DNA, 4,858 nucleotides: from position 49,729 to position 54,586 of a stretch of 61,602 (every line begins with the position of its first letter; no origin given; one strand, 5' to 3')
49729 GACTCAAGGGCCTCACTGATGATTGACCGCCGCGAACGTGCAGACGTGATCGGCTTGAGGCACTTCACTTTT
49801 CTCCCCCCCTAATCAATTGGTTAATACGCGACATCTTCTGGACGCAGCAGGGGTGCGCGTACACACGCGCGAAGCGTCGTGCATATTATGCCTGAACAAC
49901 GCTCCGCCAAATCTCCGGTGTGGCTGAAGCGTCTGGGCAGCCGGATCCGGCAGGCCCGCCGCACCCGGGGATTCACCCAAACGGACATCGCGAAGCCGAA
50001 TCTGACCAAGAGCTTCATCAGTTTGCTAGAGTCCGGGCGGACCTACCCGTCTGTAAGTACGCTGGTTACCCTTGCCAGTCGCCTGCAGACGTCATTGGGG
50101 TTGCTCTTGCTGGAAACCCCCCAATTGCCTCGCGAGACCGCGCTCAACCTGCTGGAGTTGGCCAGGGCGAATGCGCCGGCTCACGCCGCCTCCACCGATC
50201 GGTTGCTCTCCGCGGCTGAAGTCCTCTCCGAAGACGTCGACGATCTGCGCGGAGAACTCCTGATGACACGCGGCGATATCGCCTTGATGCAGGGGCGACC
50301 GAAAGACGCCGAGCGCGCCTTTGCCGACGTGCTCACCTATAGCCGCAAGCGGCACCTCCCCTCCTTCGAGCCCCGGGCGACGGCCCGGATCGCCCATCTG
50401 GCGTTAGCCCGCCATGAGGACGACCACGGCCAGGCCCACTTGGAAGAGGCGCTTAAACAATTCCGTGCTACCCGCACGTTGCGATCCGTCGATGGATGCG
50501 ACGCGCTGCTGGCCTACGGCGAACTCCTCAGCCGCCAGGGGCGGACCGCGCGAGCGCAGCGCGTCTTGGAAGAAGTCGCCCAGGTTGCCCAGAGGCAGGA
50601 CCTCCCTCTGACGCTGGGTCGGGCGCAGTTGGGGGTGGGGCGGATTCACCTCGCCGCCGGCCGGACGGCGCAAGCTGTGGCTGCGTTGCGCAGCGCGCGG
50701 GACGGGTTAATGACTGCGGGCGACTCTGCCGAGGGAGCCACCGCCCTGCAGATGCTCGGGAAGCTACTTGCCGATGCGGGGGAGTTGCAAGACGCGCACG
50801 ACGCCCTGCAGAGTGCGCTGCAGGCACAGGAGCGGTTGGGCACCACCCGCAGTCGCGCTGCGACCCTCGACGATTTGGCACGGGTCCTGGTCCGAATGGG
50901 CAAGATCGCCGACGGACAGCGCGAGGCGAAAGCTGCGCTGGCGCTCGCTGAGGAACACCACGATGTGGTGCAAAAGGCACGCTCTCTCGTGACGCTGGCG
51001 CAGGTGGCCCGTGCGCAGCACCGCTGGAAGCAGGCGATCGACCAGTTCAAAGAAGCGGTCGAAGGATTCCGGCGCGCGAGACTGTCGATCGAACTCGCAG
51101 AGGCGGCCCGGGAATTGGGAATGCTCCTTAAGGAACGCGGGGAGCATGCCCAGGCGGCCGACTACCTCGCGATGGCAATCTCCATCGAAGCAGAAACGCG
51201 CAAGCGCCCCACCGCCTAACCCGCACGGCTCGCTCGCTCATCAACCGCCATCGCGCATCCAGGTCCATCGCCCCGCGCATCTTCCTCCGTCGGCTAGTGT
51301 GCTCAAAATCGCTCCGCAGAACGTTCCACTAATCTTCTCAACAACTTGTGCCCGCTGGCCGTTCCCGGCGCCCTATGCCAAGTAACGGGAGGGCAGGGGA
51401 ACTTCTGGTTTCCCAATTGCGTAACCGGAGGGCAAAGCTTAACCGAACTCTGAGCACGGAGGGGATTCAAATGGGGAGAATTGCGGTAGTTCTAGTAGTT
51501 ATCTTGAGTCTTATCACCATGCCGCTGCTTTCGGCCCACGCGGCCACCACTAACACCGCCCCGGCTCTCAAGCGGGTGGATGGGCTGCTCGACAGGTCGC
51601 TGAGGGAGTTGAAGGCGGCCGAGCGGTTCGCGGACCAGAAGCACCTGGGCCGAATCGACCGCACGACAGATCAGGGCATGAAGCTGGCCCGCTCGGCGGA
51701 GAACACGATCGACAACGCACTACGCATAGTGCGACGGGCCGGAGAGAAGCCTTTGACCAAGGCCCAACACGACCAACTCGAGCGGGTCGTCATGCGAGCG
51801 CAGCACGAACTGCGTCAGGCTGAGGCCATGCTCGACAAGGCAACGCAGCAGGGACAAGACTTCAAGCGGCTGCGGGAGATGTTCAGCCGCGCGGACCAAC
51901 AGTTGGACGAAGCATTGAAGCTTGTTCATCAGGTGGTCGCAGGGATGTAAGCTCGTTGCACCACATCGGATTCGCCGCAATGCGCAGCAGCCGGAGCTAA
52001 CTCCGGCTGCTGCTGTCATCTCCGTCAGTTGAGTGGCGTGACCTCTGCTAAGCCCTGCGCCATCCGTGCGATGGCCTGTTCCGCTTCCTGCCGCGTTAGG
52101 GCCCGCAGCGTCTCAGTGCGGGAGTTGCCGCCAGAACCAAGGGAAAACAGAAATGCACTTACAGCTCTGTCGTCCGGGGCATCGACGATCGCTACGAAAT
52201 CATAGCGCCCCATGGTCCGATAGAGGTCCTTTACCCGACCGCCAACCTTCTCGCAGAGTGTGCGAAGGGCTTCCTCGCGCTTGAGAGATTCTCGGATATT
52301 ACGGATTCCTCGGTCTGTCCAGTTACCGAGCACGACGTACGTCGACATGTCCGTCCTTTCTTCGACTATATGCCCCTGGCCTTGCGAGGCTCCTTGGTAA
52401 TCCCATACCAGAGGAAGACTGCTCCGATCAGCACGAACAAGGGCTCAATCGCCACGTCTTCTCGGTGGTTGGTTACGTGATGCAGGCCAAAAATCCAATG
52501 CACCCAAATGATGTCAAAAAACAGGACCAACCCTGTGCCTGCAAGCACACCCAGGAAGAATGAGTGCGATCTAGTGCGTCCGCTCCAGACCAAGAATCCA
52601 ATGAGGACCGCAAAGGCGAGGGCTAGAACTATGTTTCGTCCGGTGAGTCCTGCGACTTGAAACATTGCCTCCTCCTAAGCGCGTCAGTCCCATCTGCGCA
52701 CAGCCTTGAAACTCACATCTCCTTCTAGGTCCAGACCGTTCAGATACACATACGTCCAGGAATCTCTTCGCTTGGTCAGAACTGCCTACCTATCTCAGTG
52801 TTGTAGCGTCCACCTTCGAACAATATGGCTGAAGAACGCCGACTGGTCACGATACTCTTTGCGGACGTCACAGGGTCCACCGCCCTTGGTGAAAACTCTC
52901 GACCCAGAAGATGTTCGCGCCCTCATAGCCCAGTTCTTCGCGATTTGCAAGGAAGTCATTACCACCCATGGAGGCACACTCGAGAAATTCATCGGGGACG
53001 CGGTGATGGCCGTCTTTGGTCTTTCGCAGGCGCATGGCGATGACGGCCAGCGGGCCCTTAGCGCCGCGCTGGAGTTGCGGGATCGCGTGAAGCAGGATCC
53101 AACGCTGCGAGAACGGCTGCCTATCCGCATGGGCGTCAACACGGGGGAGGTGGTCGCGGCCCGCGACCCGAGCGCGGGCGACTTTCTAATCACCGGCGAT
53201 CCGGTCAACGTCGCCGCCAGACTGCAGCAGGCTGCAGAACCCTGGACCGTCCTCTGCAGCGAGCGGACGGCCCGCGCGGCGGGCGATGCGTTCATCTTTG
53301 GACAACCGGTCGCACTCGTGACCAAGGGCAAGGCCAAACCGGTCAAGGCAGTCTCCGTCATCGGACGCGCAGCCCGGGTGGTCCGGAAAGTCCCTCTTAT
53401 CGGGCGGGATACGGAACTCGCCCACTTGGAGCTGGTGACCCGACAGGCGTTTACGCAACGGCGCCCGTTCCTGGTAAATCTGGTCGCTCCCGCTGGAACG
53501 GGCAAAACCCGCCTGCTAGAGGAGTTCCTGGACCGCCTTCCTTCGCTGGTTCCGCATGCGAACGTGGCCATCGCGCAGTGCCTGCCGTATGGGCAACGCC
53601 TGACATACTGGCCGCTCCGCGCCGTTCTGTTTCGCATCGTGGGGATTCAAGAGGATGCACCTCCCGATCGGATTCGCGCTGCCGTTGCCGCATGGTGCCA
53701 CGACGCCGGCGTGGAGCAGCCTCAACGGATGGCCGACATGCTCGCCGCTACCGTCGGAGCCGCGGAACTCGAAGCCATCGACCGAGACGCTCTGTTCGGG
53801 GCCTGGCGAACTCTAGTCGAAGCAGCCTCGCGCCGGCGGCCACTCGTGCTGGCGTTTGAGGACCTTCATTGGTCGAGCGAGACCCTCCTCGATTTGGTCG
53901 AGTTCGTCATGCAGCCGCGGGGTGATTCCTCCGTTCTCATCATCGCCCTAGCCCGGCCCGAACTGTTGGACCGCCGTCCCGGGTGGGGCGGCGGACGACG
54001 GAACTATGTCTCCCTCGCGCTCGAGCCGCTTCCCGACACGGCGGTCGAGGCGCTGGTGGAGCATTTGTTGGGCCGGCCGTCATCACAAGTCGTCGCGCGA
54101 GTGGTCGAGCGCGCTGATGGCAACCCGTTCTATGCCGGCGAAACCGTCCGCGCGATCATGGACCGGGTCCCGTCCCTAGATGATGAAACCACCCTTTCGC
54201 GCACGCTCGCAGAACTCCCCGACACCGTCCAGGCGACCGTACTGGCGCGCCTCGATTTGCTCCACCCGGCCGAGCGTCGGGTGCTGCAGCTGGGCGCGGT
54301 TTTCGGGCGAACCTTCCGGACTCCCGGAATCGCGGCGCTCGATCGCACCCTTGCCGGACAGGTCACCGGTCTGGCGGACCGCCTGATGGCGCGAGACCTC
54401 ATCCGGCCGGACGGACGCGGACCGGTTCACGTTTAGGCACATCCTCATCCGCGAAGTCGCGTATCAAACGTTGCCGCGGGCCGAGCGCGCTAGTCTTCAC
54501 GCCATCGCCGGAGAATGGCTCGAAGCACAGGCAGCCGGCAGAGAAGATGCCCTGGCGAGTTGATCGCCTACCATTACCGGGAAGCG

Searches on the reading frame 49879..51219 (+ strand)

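Call 67: search_protein_families(library=pfam, proteins=[window:49879-51219:+])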
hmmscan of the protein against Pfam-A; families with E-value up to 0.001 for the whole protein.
window:49879-51219:+ (446 aa): 12 families
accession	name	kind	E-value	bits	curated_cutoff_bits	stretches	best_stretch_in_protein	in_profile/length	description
PF13424.12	TPR_12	-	8e-24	84.1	30.1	3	326-398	2-76/77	Tetratricopeptide repeat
PF07719.23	TPR_2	-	1.9e-14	52.9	27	0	367-395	1-29/34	Tetratricopeptide repeat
PF17874.7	TPR_MalT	-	3e-13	50.2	45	2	250-430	43-225/336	MalT-like TPR region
PF13428.12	TPR_14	-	6.5e-12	45.3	23.5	0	208-248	2-41/44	Tetratricopeptide repeat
PF12844.13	HTH_19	-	1e-07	32.2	30.2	1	20-70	1-52/64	Helix-turn-helix domain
PF13432.12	TPR_16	-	1.9e-07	31.8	32.7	0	332-394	2-58/65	Tetratricopeptide repeat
PF13374.12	TPR_10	-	2e-07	31.2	27.5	0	287-320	2-35/42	Tetratricopeptide repeat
PF00515.34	TPR_1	-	3.5e-07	30.2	27.8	0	367-395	1-29/34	Tetratricopeptide repeat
PF12895.13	ANAPC3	-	7.1e-06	26.7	27.2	0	348-393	3-49/82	Anaphase-promoting complex, cyclosome, subunit 3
PF01381.28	HTH_3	-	7.3e-06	26.4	23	1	23-75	1-54/55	Helix-turn-helix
PF13181.12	TPR_8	-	0.00012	22.4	25.7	0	209-236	3-30/34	Tetratricopeptide repeat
PF13174.12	TPR_6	-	0.00035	21.5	26.3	0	208-234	1-27/33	Tetratricopeptide repeat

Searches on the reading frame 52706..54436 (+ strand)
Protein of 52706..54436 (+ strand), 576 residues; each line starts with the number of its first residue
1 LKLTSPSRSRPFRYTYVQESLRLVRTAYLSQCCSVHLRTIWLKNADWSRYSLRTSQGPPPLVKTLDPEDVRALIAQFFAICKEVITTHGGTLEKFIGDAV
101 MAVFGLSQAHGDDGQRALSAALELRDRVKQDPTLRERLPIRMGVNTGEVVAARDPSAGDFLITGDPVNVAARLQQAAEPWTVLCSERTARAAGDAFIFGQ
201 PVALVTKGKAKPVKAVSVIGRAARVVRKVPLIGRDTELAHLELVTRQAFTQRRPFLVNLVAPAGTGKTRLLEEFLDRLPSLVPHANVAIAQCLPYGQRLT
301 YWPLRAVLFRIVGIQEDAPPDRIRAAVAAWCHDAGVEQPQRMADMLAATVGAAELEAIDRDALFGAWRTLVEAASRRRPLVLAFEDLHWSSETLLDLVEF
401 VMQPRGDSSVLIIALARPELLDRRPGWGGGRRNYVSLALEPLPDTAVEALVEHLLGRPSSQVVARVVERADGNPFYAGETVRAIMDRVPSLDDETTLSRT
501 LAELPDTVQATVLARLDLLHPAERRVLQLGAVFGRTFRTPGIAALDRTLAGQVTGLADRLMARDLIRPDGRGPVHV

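Call 67: search_protein_families(library=pfam, proteins=[window:52706-54436:+])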
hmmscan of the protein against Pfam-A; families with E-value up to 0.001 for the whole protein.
window:52706-54436:+ (576 aa): 3 families
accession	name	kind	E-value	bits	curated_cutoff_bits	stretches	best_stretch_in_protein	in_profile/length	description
PF13191.12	AAA_16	-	1.6e-17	64.9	32.6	1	230-413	1-167/167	AAA ATPase domain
PF00211.25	Guanylate_cyc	-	6.9e-14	52.3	21.9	1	62-192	23-155/183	Adenylate and Guanylate cyclase catalytic domain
PF13401.12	AAA_22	-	0.00067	20.4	27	0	259-336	10-84/130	AAA domain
